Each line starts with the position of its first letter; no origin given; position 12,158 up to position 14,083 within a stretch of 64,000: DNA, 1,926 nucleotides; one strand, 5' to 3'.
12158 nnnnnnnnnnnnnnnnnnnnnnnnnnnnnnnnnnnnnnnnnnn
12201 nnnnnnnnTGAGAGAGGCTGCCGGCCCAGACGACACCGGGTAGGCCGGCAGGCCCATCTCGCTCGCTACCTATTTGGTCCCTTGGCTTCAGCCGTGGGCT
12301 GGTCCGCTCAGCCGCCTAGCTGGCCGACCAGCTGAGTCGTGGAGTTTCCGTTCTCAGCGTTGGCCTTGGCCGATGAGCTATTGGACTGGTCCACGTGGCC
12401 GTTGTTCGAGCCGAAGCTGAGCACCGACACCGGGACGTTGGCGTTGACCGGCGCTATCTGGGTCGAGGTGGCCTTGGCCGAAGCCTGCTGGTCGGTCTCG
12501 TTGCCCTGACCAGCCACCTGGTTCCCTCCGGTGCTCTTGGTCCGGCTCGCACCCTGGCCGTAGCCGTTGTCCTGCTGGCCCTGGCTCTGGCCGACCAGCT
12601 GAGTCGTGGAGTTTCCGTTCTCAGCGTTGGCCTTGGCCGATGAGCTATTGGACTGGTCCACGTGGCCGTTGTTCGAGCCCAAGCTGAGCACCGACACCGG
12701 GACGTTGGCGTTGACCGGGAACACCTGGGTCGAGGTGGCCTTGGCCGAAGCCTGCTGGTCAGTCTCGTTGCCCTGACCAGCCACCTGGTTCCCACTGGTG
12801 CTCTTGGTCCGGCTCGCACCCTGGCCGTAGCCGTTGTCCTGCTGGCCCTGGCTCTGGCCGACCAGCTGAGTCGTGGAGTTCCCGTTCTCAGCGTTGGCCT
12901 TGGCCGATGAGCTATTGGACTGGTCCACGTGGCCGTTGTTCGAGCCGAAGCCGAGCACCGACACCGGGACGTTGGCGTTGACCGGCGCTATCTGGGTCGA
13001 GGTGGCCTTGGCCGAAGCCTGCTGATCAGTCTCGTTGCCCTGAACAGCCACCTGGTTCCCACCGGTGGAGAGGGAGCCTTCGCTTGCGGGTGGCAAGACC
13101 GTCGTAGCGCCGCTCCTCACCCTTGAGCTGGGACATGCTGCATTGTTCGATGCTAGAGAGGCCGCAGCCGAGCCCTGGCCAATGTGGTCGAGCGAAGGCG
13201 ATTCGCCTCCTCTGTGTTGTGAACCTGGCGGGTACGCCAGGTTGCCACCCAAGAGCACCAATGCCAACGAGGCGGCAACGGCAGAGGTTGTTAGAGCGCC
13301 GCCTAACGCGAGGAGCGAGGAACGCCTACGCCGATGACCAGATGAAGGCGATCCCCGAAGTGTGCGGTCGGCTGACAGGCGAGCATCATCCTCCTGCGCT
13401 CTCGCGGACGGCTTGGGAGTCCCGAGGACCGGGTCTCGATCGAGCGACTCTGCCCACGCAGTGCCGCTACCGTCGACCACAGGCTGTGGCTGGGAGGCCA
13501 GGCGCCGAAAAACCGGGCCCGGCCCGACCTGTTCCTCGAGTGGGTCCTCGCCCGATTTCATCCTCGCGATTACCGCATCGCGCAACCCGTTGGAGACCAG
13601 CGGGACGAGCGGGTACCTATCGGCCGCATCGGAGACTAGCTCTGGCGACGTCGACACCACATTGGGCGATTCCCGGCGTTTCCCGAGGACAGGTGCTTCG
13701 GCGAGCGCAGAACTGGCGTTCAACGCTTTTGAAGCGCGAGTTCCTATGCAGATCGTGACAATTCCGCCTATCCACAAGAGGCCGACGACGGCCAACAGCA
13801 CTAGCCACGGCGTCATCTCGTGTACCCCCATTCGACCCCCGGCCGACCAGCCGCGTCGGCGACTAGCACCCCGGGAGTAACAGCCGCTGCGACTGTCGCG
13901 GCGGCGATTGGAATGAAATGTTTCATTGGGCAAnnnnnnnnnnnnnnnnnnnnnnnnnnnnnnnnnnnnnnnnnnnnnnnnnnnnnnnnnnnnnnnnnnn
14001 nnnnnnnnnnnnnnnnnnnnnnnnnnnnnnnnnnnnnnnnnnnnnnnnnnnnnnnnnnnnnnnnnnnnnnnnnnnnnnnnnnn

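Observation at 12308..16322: Paired surface-repeat genes with chaplin/curlin-like Q/N/G/S-rich domains: candidate fibre or functional-amyloid locus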

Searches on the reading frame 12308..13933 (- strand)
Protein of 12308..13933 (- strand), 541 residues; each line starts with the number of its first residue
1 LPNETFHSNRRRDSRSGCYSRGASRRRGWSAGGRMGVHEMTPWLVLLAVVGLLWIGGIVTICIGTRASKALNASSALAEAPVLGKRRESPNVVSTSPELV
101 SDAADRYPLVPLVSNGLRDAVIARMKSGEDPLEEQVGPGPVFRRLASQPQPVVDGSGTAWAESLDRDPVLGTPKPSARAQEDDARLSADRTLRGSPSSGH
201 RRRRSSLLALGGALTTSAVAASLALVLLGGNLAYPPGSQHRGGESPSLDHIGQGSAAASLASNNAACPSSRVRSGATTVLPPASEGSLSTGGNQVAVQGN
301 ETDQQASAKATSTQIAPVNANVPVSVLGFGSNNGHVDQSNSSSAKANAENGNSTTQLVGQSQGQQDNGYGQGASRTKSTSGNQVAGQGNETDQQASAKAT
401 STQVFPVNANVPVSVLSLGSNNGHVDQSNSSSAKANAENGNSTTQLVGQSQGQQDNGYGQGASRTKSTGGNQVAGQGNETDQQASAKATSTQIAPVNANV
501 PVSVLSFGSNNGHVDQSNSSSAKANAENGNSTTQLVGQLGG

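Call 4: search_protein_families(library=pfam, proteins=[window:12308-13933:-], max_evalue=10)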
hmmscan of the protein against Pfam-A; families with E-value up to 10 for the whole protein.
window:12308-13933:- (541 aa): 3 families
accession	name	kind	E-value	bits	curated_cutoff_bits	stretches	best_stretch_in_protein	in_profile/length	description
PF12914.13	SH3_7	-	0.0021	18.3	21.3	0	482-503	3-24/47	SH3 domain of SH3b2 type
PF23122.1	C2_ITFG1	-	0.0052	17.3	27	2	296-362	14-81/100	ITFG1, C2 domain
PF13829.11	DUF4191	-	0.6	9.9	30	0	473-515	125-167/219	Domain of unknown function (DUF4191)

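Call 7: find_homologous_proteins(query=window:12308-13933:-, max_evalue=0.001)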
Query window:12308-13933:- (541 aa): 48 proteins with E <= 0.001 among 8000 candidates.
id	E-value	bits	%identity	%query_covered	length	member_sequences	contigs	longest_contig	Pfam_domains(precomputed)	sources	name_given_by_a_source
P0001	1.4e-64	237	44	40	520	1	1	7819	-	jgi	jgi:hypothetical protein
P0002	3.0e-64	236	50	45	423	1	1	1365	-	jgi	jgi:hypothetical protein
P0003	2.6e-62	230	40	45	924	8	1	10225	-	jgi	jgi:hypothetical protein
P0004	3.7e-59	219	49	45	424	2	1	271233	-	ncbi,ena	-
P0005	1.7e-57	214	40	44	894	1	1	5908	-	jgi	jgi:hypothetical protein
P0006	3.1e-52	196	43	45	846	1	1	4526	-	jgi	jgi:trimeric autotransporter adhesin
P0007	5.4e-50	189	44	46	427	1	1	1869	-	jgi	jgi:transcriptional regulator of met regulon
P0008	6.1e-48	182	43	46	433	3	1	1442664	-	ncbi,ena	-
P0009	9.8e-46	175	46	46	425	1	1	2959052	-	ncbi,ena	-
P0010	1.4e-42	165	43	45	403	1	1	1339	-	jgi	jgi:hypothetical protein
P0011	2.1e-42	164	41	47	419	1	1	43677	-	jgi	jgi:hypothetical protein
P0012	5.1e-42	163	45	45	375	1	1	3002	-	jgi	jgi:hypothetical protein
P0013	4.0e-41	160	43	46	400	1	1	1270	-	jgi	jgi:transcriptional regulator of met regulon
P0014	9.8e-39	152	47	47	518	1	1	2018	-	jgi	jgi:hypothetical protein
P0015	6.0e-37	146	36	46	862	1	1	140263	-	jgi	jgi:hypothetical protein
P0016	1.5e-34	138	43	45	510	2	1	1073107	-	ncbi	ncbi:MAG: hypothetical protein WD739_06815 [Actinomycetota bacterium]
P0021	1.0e-31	129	48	45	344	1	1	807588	-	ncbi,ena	-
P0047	4.0e-10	58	34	37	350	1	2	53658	-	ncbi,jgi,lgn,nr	ncbi:MAG: hypothetical protein QOD86_1824 [Miltoncostaeaceae bacterium]|jgi:hypothetical protein|nr:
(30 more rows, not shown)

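Call 19: find_encoding_contigs(protein=P0009, flank=10000, max_places=3)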
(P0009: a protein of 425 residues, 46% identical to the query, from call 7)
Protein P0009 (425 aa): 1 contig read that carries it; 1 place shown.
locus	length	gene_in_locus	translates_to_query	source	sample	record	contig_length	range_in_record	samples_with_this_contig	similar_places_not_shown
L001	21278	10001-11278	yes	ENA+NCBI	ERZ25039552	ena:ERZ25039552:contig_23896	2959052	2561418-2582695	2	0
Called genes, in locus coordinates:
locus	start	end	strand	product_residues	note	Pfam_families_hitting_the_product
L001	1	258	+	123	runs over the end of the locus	PF00903:Glyoxalase (weak), PF18029:Glyoxalase_6, PF22650:At5g48480-like_C (faint)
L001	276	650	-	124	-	PF00903:Glyoxalase (weak)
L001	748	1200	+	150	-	-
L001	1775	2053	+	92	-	-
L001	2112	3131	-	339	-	PF00962:A_deaminase, PF19326:AMP_deaminase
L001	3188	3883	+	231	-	PF01048:PNP_UDP_1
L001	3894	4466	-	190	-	PF13489:Methyltransf_23, PF13847:Methyltransf_31, PF08241:Methyltransf_11, PF08242:Methyltransf_12, PF13649:Methyltransf_25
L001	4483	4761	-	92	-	-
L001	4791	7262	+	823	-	PF02687:FtsX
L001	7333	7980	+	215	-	PF03061:4HBT, PF13622:4HBT_3 (weak)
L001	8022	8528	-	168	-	PF00027:cNMP_binding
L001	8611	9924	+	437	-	-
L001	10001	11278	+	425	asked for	-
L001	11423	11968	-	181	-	-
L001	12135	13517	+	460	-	PF00501:AMP-binding, PF13193:AMP-binding_C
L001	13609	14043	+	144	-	PF00903:Glyoxalase, PF18029:Glyoxalase_6 (weak), PF22677:Ble-like_N (weak)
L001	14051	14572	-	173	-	PF12172:zf-ChsH2 (weak), PF01796:OB_ChsH2_C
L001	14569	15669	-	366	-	PF22691:Thiolase_C_1, PF02803:Thiolase_C (weak)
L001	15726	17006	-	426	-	PF04909:Amidohydro_2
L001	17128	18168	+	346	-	PF13458:Peripla_BP_6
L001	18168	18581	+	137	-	PF07366:SnoaL (weak), PF12680:SnoaL_2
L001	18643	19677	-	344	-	PF05891:Methyltransf_PK (weak), PF01209:Ubie_methyltran (weak), PF05175:MTS, PF13489:Methyltransf_23, PF13847:Methyltransf_31, PF08241:Methyltransf_11, PF08242:Methyltransf_12, PF13649:Methyltransf_25, +1 more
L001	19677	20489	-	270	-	PF04015:DUF362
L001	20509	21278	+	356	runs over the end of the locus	-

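Call 20: find_encoding_contigs(protein=P0004, flank=10000, max_places=3)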
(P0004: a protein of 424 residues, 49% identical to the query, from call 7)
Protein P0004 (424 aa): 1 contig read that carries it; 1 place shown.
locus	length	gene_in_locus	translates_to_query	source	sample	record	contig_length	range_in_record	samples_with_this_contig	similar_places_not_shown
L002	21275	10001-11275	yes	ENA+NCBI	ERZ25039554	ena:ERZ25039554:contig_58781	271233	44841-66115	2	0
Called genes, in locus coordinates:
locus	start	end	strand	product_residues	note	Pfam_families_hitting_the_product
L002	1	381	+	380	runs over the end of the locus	PF00903:Glyoxalase, PF14696:Glyoxalase_5, PF13669:Glyoxalase_4, PF00903:Glyoxalase (weak)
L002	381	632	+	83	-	-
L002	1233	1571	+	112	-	PF04209:HgmA_C (weak)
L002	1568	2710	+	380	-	PF01557:FAA_hydrolase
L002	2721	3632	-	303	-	PF08240:ADH_N, PF00107:ADH_zinc_N, PF13602:ADH_zinc_N_2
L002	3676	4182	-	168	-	-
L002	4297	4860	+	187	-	PF01872:RibD_C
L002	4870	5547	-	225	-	PF11139:SfLAP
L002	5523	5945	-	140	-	PF01243:PNPOx_N, PF12900:Pyridox_ox_2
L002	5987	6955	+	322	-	PF00296:Bac_luciferase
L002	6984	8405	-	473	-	PF04542:Sigma70_r2, PF04539:Sigma70_r3 (weak), PF04545:Sigma70_r4, PF08281:Sigma70_r4_2 (weak), PF21748:UPF0150 (weak), PF05534:HicB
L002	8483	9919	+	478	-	-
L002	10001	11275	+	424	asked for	-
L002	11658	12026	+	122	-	-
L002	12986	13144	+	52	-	-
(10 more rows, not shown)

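Call 27: find_encoding_contigs(protein=P0016, flank=8000, max_places=2)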
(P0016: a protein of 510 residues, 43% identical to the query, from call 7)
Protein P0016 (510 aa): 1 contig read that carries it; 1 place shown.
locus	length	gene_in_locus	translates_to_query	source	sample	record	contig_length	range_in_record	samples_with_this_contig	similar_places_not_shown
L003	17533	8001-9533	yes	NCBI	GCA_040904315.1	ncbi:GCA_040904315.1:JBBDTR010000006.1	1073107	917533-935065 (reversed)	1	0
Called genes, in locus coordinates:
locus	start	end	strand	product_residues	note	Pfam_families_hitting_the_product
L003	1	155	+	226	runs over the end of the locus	PF13490:zf-HC2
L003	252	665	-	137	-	-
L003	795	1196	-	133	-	-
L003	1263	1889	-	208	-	PF00072:Response_reg, PF04545:Sigma70_r4 (weak), PF08281:Sigma70_r4_2, PF00196:GerE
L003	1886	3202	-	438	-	PF07730:HisKA_3, PF02518:HATPase_c, PF13581:HATPase_c_2 (weak)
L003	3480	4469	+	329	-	PF00005:ABC_tran, PF13304:AAA_21 (weak), PF13732:DrrA1-3_C (weak)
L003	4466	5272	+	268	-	PF01061:ABC2_membrane, PF12698:ABC2_membrane_3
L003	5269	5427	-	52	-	-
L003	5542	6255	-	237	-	-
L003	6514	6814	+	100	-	-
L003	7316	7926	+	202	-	-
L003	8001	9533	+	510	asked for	-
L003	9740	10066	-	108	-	PF13237:Fer4_10 (faint), PF13484:Fer4_16 (faint), PF00037:Fer4 (weak)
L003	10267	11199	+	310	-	-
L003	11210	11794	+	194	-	PF00583:Acetyltransf_1, PF13508:Acetyltransf_7, PF13673:Acetyltransf_10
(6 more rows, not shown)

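Call 44: search_protein_families(library=ncbifam, proteins=[window:12308-13933:-, L001:8611-9924:+, P0004, P0047], max_evalue=1)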
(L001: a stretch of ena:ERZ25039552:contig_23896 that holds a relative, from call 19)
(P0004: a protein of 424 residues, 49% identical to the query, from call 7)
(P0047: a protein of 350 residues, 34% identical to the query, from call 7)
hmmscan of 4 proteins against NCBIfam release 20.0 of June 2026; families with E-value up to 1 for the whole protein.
window:12308-13933:- (541 aa): 2 families
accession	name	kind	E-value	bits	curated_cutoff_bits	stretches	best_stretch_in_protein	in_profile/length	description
NF010238.0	PRK13685.1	subfamily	0.0031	16.6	432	2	275-342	196-257/335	hypothetical protein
NF050101.1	SepX_GlpR_4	equivalog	0.46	10.5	110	0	180-224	82-127/176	divisome protein SepX/GlpR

L001:8611-9924:+ (437 aa): 0 families

P0004 (424 aa): 1 family
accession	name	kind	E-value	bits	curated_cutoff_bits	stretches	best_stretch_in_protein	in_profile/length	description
NF011626.0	PRK15052.1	equivalog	0.34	9.6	579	1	272-333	142-203/421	tagatose-bisphosphate aldolase subunit GatZ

P0047 (350 aa): 0 families

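Call 61: predict_structure(alignment_id=A3)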
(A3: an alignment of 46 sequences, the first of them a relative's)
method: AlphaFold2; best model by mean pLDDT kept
length: 424 residues; sequences in the alignment: 46
mean_pLDDT: 85.7   pTM: 0.78
mean pLDDT of the five models: 85.7, 82.7, 82.3, 74.0, 70.6
residues with pLDDT >= 90: 263; 70-90: 96; 50-70: 34; < 50: 31
segments of 3 or more residues with pLDDT < 50: 1-5, 11-29, 419-424
pLDDT, mean of each block of 10 residues (from residue 1): 45 43 39 71 90 93 93 92 93 87 71 87 96 96 94 96 95 89 73 92 97 97 95 97 93 83 69 91 97 97 94 97 93 82 75 91 96 95 92 94 87 69 40
secondary structure, 60 per line:
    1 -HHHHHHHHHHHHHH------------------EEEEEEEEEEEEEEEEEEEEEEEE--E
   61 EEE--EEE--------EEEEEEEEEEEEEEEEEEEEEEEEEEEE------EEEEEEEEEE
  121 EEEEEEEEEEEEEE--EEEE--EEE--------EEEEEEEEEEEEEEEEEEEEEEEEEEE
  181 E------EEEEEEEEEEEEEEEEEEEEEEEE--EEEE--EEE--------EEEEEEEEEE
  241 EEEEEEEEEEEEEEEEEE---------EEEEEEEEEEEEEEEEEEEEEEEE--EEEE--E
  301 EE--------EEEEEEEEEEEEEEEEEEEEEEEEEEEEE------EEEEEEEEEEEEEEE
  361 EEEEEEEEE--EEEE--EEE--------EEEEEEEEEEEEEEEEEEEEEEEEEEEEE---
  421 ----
elements in order: H2-15 E34-57 E60-63 E66-68 E77-104 E111-134 E137-140 E143-145 E154-181 E188-211 E214-217 E220-222 E231-258 E268-291 E294-297 E300-302 E311-339 E346-369 E372-375 E378-380 E389-417
